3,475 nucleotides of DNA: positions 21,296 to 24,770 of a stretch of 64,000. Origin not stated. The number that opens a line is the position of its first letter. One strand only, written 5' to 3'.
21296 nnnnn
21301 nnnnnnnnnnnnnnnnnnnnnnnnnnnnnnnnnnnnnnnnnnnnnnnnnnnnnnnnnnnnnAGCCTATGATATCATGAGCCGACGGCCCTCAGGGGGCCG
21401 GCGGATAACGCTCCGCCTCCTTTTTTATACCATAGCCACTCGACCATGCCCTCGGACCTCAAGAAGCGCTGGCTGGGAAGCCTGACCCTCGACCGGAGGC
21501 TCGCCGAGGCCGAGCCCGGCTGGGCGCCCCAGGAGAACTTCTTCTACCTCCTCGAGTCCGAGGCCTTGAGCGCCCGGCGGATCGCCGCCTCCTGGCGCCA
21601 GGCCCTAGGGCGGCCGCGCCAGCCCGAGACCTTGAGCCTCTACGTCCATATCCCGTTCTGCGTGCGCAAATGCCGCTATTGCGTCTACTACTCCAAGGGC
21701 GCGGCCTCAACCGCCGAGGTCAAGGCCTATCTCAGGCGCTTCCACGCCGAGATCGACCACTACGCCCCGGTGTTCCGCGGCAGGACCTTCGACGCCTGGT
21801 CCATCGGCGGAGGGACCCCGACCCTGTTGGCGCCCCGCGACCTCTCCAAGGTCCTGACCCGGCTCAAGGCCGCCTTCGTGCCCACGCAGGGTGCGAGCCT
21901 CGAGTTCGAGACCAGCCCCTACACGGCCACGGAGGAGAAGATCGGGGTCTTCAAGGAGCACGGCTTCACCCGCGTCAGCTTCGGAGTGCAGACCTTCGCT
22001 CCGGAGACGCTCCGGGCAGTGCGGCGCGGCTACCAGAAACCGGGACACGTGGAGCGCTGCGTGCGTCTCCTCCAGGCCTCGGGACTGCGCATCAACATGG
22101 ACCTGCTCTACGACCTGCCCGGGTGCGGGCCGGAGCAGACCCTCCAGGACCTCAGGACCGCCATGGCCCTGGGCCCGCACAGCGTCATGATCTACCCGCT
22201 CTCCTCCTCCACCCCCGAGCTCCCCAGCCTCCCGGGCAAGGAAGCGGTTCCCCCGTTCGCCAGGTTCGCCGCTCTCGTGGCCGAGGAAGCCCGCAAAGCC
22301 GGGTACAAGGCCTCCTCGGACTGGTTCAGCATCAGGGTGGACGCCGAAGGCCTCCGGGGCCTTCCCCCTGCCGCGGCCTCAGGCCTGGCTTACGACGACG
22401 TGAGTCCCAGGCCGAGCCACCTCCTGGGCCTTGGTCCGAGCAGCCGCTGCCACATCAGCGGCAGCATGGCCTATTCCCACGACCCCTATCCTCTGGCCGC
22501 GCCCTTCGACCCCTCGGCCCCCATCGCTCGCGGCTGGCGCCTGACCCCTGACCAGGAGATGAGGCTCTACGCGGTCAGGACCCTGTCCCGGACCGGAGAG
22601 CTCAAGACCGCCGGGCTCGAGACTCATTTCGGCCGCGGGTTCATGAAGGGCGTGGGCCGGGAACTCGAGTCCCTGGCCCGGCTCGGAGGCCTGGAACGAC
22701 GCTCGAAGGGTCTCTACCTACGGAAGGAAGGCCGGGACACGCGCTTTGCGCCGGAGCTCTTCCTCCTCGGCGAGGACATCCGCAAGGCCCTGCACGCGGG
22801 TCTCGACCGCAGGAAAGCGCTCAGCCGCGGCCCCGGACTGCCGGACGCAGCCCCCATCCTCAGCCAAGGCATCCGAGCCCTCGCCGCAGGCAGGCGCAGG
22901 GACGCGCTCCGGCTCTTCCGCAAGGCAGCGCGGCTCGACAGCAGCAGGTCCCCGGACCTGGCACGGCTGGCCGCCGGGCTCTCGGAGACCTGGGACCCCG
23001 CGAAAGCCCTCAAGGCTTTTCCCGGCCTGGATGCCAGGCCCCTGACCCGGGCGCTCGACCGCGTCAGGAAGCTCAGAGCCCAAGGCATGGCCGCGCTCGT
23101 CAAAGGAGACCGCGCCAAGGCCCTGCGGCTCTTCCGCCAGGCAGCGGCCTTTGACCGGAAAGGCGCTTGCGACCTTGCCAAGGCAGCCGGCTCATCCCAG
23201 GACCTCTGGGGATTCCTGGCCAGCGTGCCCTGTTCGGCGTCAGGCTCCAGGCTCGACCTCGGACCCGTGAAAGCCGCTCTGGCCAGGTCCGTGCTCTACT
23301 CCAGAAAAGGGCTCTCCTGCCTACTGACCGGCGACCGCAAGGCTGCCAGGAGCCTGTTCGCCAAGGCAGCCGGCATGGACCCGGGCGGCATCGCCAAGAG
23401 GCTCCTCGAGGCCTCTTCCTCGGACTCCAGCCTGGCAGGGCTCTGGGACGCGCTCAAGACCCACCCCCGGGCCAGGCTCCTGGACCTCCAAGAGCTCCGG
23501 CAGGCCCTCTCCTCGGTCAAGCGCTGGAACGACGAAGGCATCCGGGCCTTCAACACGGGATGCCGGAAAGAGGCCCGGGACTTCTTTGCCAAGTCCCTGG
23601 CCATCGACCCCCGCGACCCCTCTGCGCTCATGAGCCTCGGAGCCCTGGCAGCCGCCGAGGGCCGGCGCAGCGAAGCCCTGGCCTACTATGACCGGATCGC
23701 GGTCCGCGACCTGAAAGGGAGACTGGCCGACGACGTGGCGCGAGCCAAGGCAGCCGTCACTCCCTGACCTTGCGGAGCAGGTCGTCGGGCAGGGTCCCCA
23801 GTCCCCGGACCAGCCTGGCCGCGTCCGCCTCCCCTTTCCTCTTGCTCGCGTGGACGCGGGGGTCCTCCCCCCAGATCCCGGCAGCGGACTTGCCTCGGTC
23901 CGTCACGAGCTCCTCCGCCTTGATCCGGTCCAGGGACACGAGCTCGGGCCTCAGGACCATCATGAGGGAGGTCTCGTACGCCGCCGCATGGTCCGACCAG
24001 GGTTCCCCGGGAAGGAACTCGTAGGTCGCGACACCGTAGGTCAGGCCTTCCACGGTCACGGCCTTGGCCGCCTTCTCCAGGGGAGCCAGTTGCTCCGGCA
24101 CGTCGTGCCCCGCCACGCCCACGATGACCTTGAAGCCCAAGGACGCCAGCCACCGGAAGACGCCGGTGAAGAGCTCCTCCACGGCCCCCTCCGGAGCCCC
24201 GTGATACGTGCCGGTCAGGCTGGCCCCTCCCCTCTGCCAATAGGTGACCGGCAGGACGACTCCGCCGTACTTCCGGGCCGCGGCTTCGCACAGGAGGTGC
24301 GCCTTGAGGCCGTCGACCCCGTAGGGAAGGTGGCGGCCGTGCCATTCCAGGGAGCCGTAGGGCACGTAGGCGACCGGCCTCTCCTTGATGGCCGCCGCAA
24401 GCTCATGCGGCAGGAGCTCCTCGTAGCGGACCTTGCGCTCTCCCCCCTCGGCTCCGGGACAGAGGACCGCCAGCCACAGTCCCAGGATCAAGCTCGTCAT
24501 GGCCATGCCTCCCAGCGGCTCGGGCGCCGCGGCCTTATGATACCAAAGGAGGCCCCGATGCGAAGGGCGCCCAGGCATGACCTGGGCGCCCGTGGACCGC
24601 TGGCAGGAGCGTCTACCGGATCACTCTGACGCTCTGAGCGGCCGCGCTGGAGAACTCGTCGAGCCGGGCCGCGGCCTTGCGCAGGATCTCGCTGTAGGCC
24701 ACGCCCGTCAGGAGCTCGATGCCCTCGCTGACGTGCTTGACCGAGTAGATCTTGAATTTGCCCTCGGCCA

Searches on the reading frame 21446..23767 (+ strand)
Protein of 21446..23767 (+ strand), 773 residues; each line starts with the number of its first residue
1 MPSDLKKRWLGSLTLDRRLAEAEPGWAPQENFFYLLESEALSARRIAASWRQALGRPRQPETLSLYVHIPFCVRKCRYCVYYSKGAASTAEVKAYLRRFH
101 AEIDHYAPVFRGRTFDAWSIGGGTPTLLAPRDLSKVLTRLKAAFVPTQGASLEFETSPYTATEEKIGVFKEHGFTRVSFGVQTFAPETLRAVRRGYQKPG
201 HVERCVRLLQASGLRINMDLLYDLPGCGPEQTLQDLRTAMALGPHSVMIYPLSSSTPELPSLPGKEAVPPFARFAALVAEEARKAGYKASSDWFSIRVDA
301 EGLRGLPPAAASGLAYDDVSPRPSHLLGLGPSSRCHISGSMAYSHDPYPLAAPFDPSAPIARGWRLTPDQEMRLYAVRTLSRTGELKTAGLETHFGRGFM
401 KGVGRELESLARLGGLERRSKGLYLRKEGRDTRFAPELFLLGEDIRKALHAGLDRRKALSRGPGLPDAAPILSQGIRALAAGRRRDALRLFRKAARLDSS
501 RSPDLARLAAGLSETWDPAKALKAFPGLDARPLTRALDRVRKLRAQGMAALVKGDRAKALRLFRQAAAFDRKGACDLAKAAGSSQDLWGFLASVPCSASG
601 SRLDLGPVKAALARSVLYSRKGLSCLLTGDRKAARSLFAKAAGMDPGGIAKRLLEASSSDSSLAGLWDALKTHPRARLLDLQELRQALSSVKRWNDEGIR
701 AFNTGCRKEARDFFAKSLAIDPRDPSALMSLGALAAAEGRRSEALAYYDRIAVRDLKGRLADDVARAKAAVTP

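Call 6: search_protein_families(library=pfam, proteins=[window:21446-23767:+], max_evalue=0.01)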
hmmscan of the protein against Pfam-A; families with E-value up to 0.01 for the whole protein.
window:21446-23767:+ (773 aa): 9 families
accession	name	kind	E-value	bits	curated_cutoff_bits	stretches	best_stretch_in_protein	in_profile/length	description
PF04055.27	Radical_SAM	-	2.7e-18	67.2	29.5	1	66-236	1-159/166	Radical SAM superfamily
PF07719.23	TPR_2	-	2.4e-15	55.7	27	0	693-724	3-34/34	Tetratricopeptide repeat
PF00515.34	TPR_1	-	1.9e-05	24.7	27.8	0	726-750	2-26/34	Tetratricopeptide repeat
PF13432.12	TPR_16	-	0.00015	22.6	32.7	0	700-752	6-58/65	Tetratricopeptide repeat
PF13176.12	TPR_7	-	0.00017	21.9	27.9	0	727-759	1-35/36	Tetratricopeptide repeat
PF07219.19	HemY_N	-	0.00032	21.2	31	1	472-510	63-99/107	HemY protein N-terminus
PF13424.12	TPR_12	-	0.0021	18.7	30.1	0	704-750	16-70/77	Tetratricopeptide repeat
PF13181.12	TPR_8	-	0.0037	17.8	25.7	0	618-646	4-32/34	Tetratricopeptide repeat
PF14559.12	TPR_19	-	0.0051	17.6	25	0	708-755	8-55/68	Tetratricopeptide repeat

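Call 8: search_protein_families(library=ncbifam, proteins=[window:21446-23767:+], max_evalue=0.01)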
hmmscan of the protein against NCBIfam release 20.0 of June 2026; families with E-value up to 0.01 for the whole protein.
window:21446-23767:+ (773 aa): 23 families
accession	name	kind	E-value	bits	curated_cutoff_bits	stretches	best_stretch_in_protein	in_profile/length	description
NF006067.1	PRK08208.1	equivalog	2.5e-46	158.5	380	1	58-254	31-229/427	STM4012 family radical SAM protein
TIGR04107.1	rSAM_HutW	equivalog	3e-36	125.2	400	1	38-254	16-232/419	heme anaerobic degradation radical SAM methyltransferase ChuW/HutW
TIGR03994.1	rSAM_HemZ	equivalog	2.4e-34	119.1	321.4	1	42-253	64-277/401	coproporphyrinogen dehydrogenase HemZ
TIGR00538.1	hemN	equivalog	6e-34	117.6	324.95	1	52-251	38-239/454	oxygen-independent coproporphyrinogen III oxidase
TIGR00539.1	hemN_rel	equivalog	5.9e-32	111.1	205.4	1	63-253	1-190/361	radical SAM family heme chaperone HemW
NF005133.0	PRK06582.1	equivalog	3.4e-25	88.9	597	1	61-253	10-200/390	coproporphyrinogen III oxidase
NF006385.0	PRK08629.1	equivalog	2.6e-24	85.8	355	1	52-256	42-240/439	coproporphyrinogen III oxidase family protein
NF006064.0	PRK08207.2-2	equivalog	1.2e-23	83.8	504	1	60-253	142-339/465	coproporphyrinogen III oxidase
NF006061.0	PRK08207.1-4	equivalog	1.2e-22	80.4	702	1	62-253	173-369/501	coproporphyrinogen III oxidase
NF006060.0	PRK08207.1-3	equivalog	3.9e-20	72.1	653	1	59-253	146-345/477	coproporphyrinogen III oxidase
NF006062.0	PRK08207.1-5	equivalog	1.6e-17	63.5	1007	1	60-253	146-344/476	coproporphyrinogen III oxidase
NF004567.0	PRK05904.1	equivalog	1.4e-16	60.7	355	1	62-226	6-166/353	coproporphyrinogen III oxidase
NF006066.0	PRK08207.2-5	equivalog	2e-15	56.4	1117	1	59-252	187-384/518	coproporphyrinogen III oxidase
NF006059.0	PRK08207.1-1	equivalog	2.9e-15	56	1012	1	59-253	168-367/496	coproporphyrinogen III oxidase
NF006063.0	PRK08207.2-1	equivalog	5.2e-15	55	1074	1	43-225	174-359/518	coproporphyrinogen III oxidase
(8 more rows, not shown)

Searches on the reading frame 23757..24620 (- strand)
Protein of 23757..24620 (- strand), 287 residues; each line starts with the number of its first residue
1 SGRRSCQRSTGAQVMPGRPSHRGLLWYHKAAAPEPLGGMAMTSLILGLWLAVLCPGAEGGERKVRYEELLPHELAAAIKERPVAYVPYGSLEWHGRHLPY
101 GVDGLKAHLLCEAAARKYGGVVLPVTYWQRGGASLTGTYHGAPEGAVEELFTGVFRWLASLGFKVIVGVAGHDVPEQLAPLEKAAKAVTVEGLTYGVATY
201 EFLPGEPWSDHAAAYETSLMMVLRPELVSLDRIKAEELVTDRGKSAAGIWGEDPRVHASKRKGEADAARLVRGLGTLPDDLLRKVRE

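Call 6: search_protein_families(library=pfam, proteins=[window:23757-24620:-], max_evalue=0.01)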
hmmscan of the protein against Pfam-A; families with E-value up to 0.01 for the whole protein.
window:23757-24620:- (287 aa): 1 family
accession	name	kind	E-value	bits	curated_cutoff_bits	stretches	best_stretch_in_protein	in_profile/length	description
PF02633.19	Creatininase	-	3e-28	99.3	31.3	1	69-274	3-234/238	Creatinine amidohydrolase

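Call 8: search_protein_families(library=ncbifam, proteins=[window:23757-24620:-], max_evalue=0.01)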
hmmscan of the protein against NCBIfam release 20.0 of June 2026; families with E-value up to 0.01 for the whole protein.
window:23757-24620:- (287 aa): 3 families
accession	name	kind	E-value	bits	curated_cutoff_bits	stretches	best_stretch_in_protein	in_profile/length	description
TIGR04448.1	creatininase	equivalog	1.5e-17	64.1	235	2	72-172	5-111/246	creatininase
TIGR03964.1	mycofact_creat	equivalog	5.6e-11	42.5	172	1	78-235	9-164/228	mycofactocin biosynthesis peptidyl-dipeptidase MftE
NF041098.2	diketo_inos_hlase_IolN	equivalog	3.7e-06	26.3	245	1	63-233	6-190/307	3-dehydro-scyllo-inosose hydrolase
